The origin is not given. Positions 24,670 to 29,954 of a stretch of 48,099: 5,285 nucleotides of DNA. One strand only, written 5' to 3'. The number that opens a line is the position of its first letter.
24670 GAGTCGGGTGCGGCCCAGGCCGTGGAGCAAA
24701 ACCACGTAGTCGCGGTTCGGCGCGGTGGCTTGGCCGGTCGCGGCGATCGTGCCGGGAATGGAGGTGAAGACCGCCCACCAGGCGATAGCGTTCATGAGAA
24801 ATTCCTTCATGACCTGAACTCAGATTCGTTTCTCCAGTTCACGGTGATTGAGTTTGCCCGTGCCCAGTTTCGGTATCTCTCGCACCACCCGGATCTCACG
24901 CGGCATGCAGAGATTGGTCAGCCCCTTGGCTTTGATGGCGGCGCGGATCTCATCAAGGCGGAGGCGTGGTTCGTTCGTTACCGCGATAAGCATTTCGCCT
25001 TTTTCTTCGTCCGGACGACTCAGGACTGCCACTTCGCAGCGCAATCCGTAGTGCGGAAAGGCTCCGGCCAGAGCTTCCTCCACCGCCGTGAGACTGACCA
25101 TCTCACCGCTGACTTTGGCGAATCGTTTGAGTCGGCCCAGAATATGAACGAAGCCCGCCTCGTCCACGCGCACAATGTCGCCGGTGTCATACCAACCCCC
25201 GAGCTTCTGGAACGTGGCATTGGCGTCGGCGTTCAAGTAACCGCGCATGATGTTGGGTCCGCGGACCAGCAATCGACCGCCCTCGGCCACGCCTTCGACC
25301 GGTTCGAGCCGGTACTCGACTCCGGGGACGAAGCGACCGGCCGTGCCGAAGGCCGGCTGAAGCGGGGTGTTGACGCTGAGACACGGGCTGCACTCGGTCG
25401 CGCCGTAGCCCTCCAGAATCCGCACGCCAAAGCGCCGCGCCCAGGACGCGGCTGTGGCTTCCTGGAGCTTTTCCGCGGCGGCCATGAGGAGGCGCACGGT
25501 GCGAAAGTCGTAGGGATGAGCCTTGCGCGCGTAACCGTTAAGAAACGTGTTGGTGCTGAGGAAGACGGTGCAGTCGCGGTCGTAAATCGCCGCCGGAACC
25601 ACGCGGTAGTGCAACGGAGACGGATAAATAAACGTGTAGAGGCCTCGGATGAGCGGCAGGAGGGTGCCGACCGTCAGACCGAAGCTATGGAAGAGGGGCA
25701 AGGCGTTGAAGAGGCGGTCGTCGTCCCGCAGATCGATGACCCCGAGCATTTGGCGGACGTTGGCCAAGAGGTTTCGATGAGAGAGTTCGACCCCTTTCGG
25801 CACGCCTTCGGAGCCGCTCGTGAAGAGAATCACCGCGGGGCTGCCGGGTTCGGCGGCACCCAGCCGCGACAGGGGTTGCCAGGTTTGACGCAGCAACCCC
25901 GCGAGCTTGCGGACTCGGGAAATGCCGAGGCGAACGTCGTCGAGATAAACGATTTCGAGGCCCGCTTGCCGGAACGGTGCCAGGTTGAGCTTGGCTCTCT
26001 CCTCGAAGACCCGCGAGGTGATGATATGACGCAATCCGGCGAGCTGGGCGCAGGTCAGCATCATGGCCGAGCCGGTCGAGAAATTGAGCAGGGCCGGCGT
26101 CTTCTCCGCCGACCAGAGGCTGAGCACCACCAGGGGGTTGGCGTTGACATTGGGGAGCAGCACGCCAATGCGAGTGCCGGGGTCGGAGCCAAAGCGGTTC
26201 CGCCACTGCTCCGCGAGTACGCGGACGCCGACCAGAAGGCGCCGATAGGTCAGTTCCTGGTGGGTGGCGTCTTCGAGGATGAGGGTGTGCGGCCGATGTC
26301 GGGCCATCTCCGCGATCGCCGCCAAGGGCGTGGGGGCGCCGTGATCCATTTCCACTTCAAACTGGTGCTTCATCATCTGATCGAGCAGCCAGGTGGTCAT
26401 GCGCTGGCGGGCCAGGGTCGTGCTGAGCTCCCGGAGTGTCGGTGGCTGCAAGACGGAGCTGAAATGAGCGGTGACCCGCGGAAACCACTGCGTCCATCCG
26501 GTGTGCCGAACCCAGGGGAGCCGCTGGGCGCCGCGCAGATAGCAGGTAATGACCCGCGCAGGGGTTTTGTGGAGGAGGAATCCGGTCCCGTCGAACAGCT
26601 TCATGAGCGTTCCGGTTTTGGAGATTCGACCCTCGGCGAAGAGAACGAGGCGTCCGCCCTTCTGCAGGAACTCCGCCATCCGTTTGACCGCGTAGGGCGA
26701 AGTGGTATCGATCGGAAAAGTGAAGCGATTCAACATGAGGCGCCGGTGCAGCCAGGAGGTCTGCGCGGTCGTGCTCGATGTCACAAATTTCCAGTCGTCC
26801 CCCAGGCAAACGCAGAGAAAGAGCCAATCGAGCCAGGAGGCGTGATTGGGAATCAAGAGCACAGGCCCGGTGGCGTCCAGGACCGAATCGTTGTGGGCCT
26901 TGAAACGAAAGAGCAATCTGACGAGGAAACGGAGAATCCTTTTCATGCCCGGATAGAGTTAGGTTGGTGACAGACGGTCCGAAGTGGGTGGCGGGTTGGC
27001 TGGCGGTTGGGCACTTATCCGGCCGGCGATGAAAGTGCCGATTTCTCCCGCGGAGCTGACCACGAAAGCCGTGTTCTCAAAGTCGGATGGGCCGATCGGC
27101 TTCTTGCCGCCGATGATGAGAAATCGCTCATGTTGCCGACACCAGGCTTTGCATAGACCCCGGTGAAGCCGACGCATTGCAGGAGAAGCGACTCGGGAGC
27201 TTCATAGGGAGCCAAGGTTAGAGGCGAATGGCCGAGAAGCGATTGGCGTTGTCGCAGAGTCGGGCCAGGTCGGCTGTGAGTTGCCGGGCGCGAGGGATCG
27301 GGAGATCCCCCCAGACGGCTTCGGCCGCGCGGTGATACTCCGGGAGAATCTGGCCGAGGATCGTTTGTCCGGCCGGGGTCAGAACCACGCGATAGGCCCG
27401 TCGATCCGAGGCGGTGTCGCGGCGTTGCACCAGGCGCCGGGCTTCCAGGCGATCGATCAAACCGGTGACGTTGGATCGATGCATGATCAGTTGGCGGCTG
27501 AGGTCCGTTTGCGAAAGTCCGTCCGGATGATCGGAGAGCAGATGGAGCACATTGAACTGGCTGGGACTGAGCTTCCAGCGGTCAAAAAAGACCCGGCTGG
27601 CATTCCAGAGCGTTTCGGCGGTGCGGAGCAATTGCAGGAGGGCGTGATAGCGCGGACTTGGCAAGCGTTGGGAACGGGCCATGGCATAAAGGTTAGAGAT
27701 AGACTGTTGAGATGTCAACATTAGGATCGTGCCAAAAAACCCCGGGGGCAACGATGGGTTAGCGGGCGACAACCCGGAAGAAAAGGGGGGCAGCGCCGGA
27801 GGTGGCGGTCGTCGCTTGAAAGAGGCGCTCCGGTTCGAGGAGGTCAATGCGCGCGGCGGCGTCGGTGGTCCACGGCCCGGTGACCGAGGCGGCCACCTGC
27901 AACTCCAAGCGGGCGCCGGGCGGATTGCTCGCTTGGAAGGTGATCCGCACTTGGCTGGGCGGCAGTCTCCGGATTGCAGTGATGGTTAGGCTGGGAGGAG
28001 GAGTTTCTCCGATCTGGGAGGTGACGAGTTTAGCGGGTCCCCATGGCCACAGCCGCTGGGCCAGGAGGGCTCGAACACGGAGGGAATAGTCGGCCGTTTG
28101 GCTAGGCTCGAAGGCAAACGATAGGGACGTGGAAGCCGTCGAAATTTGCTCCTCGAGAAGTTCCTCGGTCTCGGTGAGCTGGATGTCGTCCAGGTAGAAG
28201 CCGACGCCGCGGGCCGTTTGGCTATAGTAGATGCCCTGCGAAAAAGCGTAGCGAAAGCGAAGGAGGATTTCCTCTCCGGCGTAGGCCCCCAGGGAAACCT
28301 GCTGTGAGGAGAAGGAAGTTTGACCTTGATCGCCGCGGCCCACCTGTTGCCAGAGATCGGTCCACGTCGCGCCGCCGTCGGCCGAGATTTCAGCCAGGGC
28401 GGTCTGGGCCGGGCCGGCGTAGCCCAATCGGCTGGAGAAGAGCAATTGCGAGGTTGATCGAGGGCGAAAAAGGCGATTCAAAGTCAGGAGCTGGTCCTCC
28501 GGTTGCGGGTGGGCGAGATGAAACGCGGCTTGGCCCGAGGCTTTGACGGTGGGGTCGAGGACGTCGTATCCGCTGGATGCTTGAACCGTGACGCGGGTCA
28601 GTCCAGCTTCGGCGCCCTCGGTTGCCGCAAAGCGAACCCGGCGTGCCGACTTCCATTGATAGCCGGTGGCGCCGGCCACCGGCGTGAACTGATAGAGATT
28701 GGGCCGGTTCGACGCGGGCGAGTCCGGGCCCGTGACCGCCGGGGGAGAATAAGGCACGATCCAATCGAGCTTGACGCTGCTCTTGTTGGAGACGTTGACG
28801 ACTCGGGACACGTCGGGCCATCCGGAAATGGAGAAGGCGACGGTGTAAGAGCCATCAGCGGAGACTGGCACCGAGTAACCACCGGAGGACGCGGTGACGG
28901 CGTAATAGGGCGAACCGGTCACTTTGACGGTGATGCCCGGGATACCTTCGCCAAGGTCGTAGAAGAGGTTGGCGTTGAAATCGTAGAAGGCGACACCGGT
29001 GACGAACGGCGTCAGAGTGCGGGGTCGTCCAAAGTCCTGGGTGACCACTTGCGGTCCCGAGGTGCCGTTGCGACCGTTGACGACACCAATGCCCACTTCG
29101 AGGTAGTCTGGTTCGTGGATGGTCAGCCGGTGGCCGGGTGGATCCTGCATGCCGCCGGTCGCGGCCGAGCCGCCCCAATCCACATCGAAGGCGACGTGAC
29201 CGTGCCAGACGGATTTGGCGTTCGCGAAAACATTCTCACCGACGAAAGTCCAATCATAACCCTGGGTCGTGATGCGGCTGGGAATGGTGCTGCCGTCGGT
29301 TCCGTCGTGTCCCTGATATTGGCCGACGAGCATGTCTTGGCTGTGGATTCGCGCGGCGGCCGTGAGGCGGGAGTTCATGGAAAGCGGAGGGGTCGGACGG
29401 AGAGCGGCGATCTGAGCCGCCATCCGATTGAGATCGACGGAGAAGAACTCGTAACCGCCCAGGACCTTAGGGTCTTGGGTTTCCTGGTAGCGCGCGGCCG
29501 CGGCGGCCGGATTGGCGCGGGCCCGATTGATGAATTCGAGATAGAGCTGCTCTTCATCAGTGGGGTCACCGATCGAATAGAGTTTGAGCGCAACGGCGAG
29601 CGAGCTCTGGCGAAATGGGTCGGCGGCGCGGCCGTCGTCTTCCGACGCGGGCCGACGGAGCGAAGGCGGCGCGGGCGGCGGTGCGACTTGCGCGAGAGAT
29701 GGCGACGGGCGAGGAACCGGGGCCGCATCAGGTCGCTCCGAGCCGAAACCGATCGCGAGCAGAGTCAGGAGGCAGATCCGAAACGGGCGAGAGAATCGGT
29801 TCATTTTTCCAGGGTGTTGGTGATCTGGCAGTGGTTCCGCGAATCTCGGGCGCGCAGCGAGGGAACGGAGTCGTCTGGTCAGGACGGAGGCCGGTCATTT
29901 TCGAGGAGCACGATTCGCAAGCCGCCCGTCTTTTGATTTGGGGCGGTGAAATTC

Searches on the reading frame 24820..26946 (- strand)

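Call 40: search_protein_families(library=pfam, proteins=[window:24820-26946:-], max_evalue=0.01)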
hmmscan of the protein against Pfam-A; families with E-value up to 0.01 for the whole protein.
window:24820-26946:- (708 aa): 3 families
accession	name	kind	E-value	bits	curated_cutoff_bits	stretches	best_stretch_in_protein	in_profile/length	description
PF00501.34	AMP-binding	-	4.8e-56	190.7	29.9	1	214-571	4-384/384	AMP-binding enzyme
PF01553.26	Acyltransferase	-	8.2e-15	55.2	23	1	15-137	2-131/132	Acyltransferase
PF13193.12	AMP-binding_C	-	3.2e-05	25.2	24.5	1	638-698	14-76/76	AMP-binding enzyme C-terminal domain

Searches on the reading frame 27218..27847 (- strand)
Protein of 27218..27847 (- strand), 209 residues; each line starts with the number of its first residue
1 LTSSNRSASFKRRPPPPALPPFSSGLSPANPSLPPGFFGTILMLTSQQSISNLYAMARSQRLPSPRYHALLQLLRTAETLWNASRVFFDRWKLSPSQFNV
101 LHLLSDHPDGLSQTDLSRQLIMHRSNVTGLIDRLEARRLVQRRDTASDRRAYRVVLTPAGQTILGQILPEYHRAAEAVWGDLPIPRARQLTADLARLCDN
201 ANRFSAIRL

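Call 40: search_protein_families(library=pfam, proteins=[window:27218-27847:-], max_evalue=0.01)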
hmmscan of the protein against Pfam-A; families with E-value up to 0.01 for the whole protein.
window:27218-27847:- (209 aa): 6 families
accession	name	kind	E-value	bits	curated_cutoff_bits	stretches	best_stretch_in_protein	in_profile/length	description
PF12802.13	MarR_2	-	5.6e-15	55.7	27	1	93-151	3-61/61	MarR family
PF01047.28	MarR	-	1.4e-12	47.8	24.6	1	93-151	1-58/59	MarR family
PF09339.16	HTH_IclR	-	1.6e-06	28.2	22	1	98-143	6-51/52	IclR helix-turn-helix domain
PF13463.12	HTH_27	-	2.9e-06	27.9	22.2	1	93-160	1-68/68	Winged helix DNA-binding domain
PF25213.1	HVO_A0261_N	-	0.0024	18.2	35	1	94-166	10-73/86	HVO_A0261 N-terminal domain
PF13412.12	HTH_24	-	0.0058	16.6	21.9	0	94-139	2-46/48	Winged helix-turn-helix DNA-binding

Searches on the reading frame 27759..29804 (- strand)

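Call 64: search_protein_families(library=pfam, proteins=[window:27759-29804:-], max_evalue=0.0001)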
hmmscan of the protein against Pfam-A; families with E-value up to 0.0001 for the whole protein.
window:27759-29804:- (681 aa): 3 families
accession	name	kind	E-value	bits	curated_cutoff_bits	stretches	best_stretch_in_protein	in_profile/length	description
PF00188.32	CAP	-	7.7e-09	36.9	21.1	1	92-258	4-117/117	Cysteine-rich secretory protein family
PF13620.12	CarboxypepD_reg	-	1.5e-06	28.9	32.3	1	285-346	11-77/82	Carboxypeptidase regulatory-like domain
PF13715.12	CarbopepD_reg_2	-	5e-06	26.9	32.2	1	285-346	11-72/88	CarboxypepD_reg-like domain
